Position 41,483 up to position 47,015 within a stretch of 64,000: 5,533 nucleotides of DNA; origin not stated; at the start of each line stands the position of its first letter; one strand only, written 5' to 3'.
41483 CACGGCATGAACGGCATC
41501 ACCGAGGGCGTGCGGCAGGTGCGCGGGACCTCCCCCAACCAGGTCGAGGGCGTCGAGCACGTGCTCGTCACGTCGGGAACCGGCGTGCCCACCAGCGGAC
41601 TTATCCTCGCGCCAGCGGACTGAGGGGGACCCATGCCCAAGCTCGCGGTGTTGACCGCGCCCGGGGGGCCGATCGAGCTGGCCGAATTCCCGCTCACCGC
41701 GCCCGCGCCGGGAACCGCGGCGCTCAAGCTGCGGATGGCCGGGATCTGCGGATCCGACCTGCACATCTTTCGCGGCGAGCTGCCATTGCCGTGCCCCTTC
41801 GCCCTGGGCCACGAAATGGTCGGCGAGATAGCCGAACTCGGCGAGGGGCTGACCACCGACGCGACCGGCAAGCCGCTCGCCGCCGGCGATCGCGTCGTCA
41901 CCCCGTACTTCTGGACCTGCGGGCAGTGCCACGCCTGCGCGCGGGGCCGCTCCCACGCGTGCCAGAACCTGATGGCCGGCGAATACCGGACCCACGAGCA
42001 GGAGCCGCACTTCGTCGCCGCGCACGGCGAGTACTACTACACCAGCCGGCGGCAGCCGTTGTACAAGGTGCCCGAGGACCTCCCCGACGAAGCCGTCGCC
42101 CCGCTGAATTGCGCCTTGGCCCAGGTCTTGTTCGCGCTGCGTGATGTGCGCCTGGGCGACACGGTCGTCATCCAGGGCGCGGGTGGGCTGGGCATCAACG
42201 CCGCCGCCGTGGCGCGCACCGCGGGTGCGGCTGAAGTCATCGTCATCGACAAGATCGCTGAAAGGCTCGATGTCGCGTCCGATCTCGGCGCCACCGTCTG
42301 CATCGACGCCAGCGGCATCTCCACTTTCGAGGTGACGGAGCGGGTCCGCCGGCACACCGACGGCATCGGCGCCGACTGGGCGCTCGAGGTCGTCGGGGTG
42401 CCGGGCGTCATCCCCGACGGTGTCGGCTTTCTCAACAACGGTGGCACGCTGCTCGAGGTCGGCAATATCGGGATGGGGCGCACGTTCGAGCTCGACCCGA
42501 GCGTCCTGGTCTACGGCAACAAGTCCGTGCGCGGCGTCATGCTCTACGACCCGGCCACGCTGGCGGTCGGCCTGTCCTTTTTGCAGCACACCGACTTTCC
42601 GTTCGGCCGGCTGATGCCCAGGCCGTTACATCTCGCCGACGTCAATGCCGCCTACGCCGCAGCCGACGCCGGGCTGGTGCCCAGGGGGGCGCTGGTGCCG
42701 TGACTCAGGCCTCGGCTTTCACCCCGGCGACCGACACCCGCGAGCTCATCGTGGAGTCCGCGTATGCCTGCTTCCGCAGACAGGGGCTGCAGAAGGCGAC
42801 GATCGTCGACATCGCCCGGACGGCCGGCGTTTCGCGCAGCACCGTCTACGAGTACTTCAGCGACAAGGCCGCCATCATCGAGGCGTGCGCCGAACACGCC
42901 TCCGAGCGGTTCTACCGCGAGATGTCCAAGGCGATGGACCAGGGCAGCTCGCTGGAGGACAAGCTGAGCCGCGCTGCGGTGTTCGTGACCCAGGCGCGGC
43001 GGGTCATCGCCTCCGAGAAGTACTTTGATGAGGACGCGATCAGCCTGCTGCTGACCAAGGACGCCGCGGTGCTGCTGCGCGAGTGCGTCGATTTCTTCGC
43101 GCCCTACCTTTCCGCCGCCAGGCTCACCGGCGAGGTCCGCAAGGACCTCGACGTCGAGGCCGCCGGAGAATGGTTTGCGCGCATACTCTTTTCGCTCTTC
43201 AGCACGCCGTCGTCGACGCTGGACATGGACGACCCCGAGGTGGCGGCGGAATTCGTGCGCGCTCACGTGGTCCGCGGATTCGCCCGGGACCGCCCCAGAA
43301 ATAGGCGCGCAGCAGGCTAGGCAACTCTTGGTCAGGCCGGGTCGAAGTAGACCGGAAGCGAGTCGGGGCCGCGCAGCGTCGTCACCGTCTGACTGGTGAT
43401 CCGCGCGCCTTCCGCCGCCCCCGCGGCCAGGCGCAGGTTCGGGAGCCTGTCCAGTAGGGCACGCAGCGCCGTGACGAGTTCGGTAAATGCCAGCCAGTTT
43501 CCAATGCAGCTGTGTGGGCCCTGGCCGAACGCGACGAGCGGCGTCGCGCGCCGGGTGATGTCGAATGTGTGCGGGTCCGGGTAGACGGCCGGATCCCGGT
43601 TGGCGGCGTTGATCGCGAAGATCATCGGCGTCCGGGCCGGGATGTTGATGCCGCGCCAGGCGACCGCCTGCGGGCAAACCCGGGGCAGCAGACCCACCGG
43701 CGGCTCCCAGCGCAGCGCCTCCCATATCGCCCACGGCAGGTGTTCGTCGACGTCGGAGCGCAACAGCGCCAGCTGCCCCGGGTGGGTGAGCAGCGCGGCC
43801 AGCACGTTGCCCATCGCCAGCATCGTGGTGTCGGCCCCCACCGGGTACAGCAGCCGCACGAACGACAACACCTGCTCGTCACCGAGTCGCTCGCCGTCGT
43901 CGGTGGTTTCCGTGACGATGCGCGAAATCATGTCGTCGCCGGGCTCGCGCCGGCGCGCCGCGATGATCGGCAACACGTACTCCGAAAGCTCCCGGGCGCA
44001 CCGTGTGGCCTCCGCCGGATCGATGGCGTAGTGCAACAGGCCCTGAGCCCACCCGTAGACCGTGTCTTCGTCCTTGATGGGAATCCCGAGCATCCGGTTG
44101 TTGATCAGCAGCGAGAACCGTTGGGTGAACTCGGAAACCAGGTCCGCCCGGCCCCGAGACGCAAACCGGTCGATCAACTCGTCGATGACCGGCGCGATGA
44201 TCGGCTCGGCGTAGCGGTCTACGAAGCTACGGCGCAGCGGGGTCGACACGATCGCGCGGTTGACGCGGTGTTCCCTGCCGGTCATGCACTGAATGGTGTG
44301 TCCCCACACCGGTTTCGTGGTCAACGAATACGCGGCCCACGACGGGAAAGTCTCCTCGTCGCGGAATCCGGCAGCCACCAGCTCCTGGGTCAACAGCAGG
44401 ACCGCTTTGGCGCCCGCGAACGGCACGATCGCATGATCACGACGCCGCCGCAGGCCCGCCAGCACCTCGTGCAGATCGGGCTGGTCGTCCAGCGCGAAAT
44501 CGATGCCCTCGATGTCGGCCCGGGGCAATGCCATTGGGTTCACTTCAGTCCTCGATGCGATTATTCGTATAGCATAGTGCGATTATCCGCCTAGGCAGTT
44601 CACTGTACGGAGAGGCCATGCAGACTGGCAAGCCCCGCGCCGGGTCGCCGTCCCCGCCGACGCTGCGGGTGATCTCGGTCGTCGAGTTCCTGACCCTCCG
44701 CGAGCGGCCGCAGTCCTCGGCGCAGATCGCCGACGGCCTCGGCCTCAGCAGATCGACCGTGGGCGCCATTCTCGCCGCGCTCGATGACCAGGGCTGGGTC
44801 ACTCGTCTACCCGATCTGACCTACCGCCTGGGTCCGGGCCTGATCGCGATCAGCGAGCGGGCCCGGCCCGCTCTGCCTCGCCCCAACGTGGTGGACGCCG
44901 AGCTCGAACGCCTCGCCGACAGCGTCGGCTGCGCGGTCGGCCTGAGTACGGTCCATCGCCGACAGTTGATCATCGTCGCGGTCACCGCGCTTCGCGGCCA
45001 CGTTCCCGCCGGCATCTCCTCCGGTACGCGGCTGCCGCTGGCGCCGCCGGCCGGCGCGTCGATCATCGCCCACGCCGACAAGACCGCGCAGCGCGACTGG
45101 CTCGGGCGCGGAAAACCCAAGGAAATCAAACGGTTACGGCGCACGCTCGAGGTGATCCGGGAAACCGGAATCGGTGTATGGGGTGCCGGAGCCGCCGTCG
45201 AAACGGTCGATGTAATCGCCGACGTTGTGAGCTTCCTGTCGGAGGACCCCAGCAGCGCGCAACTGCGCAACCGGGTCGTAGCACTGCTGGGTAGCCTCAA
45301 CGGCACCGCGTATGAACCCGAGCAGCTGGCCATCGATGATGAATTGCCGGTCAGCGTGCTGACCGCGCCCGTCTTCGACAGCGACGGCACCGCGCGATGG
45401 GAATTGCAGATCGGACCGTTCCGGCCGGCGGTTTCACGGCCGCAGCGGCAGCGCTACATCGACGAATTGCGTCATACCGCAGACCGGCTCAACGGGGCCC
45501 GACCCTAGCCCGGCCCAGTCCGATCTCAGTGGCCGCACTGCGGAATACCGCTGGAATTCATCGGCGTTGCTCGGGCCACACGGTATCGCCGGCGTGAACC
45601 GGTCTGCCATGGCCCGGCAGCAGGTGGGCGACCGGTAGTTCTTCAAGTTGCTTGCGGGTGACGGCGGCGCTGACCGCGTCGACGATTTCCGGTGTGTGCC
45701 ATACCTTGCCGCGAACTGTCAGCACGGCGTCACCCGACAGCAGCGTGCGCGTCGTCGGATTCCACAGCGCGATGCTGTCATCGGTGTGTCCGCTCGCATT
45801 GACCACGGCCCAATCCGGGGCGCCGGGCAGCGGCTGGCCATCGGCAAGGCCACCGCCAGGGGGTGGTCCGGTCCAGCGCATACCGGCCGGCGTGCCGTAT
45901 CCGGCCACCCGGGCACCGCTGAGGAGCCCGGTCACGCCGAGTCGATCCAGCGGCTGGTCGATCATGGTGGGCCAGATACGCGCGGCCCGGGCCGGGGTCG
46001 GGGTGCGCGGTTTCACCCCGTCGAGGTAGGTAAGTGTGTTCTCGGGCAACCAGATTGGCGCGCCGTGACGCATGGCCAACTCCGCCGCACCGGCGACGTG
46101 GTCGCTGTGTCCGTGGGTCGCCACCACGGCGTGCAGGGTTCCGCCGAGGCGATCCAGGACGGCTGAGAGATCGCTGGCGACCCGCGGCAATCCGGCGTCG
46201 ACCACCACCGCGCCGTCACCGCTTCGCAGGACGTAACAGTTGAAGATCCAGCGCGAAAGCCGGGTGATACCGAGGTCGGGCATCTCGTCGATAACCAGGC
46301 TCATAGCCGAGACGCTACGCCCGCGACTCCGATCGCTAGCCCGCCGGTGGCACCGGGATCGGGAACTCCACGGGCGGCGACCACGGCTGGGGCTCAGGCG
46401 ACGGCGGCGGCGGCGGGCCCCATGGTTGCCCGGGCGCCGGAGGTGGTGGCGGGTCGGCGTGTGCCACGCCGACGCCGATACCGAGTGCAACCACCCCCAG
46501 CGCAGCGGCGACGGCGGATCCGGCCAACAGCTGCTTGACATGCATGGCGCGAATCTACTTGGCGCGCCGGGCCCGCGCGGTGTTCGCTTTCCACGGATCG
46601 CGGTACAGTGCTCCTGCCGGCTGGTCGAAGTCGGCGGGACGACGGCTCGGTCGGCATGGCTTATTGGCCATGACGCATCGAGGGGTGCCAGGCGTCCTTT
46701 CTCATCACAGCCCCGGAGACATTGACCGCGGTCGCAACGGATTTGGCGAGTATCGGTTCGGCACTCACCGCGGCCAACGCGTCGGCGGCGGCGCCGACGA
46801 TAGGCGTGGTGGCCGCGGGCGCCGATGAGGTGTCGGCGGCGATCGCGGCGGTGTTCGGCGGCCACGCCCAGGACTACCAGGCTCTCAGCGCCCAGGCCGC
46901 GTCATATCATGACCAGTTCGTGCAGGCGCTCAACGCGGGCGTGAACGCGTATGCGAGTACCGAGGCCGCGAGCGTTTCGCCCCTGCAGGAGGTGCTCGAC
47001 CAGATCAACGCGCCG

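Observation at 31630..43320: Self-contained second igr-like side-chain degradation cluster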

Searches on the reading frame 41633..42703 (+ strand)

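Call 5: search_protein_families(library=pfam, proteins=[window:41633-42703:+])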
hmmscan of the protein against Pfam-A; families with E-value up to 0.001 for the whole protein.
window:41633-42703:+ (356 aa): 2 families
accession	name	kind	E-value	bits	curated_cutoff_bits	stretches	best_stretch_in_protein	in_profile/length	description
PF00107.32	ADH_zinc_N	-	7.6e-23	81.3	31.8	1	185-316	1-126/129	Zinc-binding dehydrogenase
PF08240.17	ADH_N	-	4e-20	72.5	23.5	1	26-147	2-103/104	Alcohol dehydrogenase GroES-like domain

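Call 6: search_protein_families(library=ncbifam, proteins=[window:41633-42703:+])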
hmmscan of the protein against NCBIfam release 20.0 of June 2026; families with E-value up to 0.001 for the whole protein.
window:41633-42703:+ (356 aa): 21 families
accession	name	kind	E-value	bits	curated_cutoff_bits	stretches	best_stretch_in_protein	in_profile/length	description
TIGR03366.1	HpnZ_proposed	hypoth_equivalog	2.9e-62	210.7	328.1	1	24-337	3-315/315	putative phosphonate catabolism associated alcohol dehydrogenase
TIGR03989.1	Rxyl_3153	subfamily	1e-39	136.9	440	1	3-352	3-366/370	NDMA-dependent alcohol dehydrogenase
NF041097.1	keto_inos_dh_IolM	equivalog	2.1e-37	128.7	450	1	16-280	42-314/389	scyllo-inosose 3-dehydrogenase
TIGR00692.1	tdh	equivalog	3.6e-37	128.2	458.35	1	13-274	10-258/340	L-threonine 3-dehydrogenase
NF003808.0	PRK05396.1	equivalog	1.6e-36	125.9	380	1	14-300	13-284/341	L-threonine 3-dehydrogenase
TIGR03451.1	mycoS_dep_FDH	equivalog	4.5e-35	121.1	512.9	1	9-347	9-349/358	S-(hydroxymethyl)mycothiol dehydrogenase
NF007489.0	PRK10083.1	equivalog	7.8e-31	107.3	376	1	14-234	12-221/339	Zn-dependent oxidoreductase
NF010344.0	PRK13771.1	subfamily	1.5e-28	99.8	349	1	5-302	4-280/334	putative alcohol dehydrogenase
NF041172.1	AcrlCoa_red_Thmprot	equivalog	1.2e-26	93.5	500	1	6-288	5-267/334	acryloyl-CoA reductase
NF006940.0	PRK09422.1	equivalog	6.7e-26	91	344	1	23-248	21-233/338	alcohol dehydrogenase AdhP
TIGR02818.1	adh_III_F_hyde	equivalog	9.7e-24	84.1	543.95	1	4-295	4-305/368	S-(hydroxymethyl)glutathione dehydrogenase/class III alcohol dehydrogenase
NF007375.0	PRK09880.1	equivalog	3.8e-22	78.5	469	1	31-285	32-274/344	L-idonate 5-dehydrogenase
TIGR03201.1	dearomat_had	equivalog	3e-21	75.9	338.65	1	7-277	4-272/349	6-hydroxycyclohex-1-ene-1-carbonyl-CoA dehydrogenase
NF047908.1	AldhRedAhr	equivalog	3.1e-19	69.1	470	1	19-321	21-302/335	NADPH-dependent aldehyde reductase Ahr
TIGR02819.1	fdhA_non_GSH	equivalog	3.4e-19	68.7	636.95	2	31-113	41-117/397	formaldehyde dehydrogenase, glutathione-independent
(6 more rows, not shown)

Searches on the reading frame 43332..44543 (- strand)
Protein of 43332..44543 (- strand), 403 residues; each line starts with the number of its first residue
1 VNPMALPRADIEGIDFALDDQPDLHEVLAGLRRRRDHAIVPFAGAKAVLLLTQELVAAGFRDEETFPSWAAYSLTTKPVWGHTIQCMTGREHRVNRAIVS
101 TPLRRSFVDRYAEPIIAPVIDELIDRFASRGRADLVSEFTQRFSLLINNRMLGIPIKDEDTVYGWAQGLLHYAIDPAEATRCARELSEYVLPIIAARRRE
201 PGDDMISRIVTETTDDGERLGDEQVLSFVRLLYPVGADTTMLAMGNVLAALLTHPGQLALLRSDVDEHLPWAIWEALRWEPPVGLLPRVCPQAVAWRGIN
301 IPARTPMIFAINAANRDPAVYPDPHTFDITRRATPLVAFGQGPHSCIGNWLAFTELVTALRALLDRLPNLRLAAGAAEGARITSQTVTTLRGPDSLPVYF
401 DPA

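Call 27: search_protein_families(library=pfam, proteins=[window:43332-44543:-])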
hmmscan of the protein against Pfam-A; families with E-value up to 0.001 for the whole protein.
window:43332-44543:- (403 aa): 1 family
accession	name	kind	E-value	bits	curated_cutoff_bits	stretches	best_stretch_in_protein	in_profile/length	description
PF00067.27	p450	-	9.7e-26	91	22.8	1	182-366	212-431/462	Cytochrome P450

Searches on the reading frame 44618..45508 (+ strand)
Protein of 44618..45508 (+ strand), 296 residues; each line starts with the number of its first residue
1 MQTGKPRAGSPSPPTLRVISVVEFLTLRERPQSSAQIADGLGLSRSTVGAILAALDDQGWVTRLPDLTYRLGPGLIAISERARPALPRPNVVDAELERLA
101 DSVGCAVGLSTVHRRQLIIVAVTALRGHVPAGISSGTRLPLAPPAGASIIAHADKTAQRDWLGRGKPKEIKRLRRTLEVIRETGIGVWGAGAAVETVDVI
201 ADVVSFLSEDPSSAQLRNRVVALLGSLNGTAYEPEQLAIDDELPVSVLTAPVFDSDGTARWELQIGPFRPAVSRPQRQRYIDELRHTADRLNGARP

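Call 27: search_protein_families(library=pfam, proteins=[window:44618-45508:+])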
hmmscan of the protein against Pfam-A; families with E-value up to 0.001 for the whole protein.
window:44618-45508:+ (296 aa): 7 families
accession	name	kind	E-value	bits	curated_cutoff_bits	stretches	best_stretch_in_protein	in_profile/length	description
PF09339.16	HTH_IclR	-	6.7e-08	32.6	22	1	17-64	4-51/52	IclR helix-turn-helix domain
PF25213.1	HVO_A0261_N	-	7.1e-08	32.7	35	1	26-71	19-63/86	HVO_A0261 N-terminal domain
PF12802.13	MarR_2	-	3.8e-06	27.4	27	1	20-66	9-55/61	MarR family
PF01614.24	IclR_C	-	6e-05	23.1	24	0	94-186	15-116/174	Bacterial transcriptional regulator IclR C-terminal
PF01047.28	MarR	-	6.7e-05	23.1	24.6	1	30-66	16-52/59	MarR family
PF01022.26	HTH_5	-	0.00024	21.3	22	1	27-61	11-45/47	Bacterial regulatory protein, arsR family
PF13545.12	HTH_Crp_2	-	0.0005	20.4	27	0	33-63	24-55/70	Crp-like helix-turn-helix domain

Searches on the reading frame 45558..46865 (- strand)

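Call 27: search_protein_families(library=pfam, proteins=[window:45558-46865:-])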
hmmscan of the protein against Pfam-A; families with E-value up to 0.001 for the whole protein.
window:45558-46865:- (435 aa): 2 families
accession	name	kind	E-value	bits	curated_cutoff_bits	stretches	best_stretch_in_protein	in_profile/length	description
PF00753.33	Lactamase_B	-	5.1e-20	72.7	22.7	1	209-419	7-196/196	Metallo-beta-lactamase superfamily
PF12706.13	Lactamase_B_2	-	4.2e-06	27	27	1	221-291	4-80/200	Beta-lactamase superfamily domain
